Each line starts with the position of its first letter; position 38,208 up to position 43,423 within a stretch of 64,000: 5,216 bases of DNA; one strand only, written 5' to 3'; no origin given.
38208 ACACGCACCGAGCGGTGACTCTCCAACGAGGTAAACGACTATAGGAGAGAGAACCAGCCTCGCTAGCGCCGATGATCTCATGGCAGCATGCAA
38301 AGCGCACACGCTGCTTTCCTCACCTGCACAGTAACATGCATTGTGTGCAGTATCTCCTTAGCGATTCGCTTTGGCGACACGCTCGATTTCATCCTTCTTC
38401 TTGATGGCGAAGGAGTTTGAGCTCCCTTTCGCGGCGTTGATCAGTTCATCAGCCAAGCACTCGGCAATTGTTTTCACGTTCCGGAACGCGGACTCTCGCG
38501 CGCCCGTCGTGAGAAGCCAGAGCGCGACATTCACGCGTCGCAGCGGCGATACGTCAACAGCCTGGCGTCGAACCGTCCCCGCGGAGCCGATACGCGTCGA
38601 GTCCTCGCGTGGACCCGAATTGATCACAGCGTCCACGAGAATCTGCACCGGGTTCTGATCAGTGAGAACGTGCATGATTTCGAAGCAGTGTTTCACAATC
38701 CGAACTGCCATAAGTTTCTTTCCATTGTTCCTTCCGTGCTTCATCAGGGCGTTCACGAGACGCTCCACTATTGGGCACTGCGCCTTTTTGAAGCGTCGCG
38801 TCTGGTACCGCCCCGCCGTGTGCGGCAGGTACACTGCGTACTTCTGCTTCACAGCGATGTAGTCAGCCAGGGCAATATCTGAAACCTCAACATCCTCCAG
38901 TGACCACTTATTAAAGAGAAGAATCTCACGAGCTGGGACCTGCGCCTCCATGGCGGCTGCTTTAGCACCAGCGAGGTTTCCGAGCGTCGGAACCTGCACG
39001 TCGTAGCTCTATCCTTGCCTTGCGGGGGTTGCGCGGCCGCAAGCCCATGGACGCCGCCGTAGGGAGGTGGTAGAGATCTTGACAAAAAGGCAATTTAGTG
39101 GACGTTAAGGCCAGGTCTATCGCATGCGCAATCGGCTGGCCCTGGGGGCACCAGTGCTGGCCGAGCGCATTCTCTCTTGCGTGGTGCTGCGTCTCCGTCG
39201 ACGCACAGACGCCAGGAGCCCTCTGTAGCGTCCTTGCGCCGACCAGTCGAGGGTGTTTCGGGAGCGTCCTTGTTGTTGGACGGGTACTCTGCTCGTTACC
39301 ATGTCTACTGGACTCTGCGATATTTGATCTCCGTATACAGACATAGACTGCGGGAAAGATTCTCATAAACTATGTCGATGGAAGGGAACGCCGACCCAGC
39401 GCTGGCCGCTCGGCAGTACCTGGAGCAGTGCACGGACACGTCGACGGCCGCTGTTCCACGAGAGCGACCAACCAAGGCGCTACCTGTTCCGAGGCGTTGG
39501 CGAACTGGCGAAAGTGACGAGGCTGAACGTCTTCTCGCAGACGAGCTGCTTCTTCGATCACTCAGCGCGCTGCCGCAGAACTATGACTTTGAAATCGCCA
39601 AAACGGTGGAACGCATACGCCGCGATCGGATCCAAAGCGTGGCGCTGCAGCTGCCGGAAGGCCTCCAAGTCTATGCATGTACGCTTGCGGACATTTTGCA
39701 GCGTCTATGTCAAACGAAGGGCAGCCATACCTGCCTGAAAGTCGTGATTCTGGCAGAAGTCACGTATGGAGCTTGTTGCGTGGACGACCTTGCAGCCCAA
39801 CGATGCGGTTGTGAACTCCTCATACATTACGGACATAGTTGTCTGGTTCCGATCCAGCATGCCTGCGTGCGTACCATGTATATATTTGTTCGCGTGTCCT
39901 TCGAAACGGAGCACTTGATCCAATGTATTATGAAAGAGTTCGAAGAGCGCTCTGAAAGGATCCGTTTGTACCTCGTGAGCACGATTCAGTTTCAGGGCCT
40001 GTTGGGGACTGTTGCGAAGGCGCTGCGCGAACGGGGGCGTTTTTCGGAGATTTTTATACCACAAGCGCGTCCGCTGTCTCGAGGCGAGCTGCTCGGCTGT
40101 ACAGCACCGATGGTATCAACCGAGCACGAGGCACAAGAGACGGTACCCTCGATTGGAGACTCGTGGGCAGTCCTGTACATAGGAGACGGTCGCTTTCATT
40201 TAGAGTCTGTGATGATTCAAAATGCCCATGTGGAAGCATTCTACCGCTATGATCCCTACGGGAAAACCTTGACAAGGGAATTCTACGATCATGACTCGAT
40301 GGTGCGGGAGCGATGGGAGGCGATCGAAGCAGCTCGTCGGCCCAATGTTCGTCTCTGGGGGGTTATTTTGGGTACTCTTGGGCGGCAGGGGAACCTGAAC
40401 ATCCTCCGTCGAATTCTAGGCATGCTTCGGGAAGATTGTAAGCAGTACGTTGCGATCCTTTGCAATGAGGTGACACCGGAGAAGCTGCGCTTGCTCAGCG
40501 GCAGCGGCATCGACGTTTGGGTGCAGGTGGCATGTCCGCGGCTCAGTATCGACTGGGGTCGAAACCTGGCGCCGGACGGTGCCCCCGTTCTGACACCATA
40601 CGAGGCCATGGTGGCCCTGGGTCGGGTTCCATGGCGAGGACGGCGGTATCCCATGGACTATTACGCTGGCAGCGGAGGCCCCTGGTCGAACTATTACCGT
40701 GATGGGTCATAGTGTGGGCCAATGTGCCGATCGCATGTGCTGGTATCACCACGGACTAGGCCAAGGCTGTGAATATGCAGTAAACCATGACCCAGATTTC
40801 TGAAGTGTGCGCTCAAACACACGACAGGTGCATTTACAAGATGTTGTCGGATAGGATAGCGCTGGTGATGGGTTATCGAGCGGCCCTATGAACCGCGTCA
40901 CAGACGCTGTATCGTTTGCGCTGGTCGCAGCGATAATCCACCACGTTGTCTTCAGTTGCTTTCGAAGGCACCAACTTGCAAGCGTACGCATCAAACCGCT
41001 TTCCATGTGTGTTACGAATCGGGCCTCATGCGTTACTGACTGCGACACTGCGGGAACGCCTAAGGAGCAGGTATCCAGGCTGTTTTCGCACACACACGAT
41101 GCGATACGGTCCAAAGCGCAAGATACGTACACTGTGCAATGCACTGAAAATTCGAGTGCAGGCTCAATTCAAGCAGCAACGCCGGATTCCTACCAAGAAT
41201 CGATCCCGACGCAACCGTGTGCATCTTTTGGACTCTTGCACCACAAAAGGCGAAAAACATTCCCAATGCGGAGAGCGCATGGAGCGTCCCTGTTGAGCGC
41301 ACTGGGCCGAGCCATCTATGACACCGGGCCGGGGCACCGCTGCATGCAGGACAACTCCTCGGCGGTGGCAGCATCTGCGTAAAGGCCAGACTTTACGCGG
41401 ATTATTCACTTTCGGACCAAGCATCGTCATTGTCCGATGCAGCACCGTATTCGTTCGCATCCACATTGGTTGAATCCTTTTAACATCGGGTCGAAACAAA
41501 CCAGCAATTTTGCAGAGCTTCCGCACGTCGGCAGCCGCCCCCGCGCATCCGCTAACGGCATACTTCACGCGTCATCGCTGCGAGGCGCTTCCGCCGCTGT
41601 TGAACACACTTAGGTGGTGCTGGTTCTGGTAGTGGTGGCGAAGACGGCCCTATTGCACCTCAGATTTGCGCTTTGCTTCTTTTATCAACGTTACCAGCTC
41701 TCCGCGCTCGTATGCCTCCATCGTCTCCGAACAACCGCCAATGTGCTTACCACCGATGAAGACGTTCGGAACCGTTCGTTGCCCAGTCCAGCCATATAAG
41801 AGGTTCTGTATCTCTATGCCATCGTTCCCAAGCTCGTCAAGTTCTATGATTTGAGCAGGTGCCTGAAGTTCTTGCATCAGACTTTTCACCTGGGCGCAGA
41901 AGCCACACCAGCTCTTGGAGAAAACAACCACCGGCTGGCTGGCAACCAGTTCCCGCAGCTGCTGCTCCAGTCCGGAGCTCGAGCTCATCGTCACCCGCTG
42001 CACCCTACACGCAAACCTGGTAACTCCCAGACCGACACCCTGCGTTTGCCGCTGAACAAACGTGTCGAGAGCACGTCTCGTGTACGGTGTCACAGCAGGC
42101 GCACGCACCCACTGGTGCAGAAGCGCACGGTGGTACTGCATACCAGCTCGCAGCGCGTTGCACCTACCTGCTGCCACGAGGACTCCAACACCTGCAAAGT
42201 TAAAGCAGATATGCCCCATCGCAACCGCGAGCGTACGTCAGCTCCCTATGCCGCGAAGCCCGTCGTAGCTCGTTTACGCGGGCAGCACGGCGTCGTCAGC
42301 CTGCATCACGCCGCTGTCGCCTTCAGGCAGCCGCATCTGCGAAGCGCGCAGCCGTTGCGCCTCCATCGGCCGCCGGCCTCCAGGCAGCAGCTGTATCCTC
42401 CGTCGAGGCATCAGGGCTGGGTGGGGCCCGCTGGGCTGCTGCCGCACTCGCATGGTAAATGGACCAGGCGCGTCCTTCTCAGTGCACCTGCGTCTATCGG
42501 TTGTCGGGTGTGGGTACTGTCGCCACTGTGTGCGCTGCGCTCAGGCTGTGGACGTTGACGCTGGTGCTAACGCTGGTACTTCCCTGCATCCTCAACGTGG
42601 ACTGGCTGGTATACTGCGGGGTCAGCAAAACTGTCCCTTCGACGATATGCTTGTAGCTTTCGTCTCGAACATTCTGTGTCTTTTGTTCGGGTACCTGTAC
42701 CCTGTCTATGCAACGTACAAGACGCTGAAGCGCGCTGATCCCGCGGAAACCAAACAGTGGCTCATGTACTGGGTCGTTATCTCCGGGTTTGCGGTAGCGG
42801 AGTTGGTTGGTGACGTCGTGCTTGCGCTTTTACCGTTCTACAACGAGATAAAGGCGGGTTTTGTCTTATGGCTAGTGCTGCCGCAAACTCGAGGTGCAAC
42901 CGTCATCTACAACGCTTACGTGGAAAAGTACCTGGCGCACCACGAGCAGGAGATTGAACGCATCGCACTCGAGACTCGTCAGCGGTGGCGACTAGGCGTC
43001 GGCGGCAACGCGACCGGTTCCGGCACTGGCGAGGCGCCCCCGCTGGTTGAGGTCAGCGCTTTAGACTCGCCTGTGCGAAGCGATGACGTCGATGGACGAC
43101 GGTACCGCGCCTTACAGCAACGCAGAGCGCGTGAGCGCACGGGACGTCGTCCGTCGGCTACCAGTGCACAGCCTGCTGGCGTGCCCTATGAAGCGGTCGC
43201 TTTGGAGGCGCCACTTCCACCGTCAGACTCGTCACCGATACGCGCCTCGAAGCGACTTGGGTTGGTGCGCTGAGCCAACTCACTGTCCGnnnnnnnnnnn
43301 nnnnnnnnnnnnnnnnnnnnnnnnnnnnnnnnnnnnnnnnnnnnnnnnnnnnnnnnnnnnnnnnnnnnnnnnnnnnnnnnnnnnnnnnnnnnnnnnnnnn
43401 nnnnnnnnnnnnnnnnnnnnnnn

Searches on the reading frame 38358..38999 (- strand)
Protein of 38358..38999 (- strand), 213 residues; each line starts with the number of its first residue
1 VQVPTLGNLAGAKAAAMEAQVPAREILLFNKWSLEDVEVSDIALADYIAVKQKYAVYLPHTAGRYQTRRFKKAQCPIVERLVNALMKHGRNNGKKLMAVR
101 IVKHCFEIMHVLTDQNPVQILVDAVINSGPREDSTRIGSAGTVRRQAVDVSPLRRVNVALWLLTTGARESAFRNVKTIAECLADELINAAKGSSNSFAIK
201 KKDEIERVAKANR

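Call 38: search_protein_families(library=pfam, proteins=[window:38358-38999:-], max_evalue=0.00001)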
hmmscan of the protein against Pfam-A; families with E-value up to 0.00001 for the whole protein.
window:38358-38999:- (213 aa): 1 family
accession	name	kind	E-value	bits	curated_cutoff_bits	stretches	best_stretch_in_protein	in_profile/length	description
PF00177.27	Ribosomal_S7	-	1e-42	145.7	24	1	53-213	7-148/148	Ribosomal protein S7p/S5e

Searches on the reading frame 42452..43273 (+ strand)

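Call 49: search_protein_families(library=pfam, proteins=[window:42452-43273:+], max_evalue=0.00001)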
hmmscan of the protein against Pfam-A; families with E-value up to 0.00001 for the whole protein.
window:42452-43273:+ (273 aa): 1 family
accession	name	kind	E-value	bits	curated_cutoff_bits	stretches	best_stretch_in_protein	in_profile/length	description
PF03134.24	TB2_DP1_HVA22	-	1e-26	93.1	27.2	1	84-160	1-77/77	TB2/DP1, HVA22 family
